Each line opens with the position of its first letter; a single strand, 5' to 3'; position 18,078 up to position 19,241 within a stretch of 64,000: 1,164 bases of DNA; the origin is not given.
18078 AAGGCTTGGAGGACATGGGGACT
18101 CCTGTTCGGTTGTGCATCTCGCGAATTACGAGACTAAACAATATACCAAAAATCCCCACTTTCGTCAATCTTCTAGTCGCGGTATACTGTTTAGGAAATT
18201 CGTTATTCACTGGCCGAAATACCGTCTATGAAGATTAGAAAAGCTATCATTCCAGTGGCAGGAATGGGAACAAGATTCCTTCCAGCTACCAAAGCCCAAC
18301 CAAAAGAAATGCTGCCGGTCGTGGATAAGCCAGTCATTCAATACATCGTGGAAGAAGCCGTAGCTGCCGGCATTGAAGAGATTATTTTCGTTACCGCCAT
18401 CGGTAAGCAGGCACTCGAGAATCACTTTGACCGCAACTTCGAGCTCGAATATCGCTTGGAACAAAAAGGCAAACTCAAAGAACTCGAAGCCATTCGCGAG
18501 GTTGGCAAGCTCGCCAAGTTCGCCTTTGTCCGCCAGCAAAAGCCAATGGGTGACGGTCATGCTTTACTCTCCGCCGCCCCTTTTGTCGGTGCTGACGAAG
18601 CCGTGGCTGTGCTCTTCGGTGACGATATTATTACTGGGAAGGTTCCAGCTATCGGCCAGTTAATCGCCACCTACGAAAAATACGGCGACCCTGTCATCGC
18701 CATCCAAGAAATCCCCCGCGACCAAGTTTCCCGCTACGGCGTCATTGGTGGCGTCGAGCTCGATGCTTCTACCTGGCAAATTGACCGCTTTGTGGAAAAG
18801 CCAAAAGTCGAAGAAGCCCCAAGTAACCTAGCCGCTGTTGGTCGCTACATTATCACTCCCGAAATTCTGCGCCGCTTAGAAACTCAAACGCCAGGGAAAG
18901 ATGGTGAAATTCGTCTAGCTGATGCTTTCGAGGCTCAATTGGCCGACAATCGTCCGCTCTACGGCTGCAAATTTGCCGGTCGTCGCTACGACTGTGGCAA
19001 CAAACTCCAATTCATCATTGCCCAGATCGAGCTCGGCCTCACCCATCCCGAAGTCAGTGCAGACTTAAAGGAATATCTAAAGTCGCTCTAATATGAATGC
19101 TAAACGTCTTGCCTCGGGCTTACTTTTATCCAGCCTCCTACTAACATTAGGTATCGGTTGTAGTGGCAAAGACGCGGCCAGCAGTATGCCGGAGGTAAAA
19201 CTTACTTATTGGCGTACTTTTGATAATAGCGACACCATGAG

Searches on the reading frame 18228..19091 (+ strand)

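Call 60: search_protein_families(library=pfam, proteins=[window:18228-19091:+], max_evalue=0.001)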
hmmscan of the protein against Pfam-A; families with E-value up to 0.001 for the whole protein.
window:18228-19091:+ (287 aa): 2 families
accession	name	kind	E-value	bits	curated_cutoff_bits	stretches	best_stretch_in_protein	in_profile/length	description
PF00483.29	NTP_transferase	-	2.1e-30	106.5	21.2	1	5-263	1-236/245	Nucleotidyl transferase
PF12804.13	NTP_transf_3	-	2.3e-05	25.1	27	1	6-158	1-120/160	MobA-like NTP transferase domain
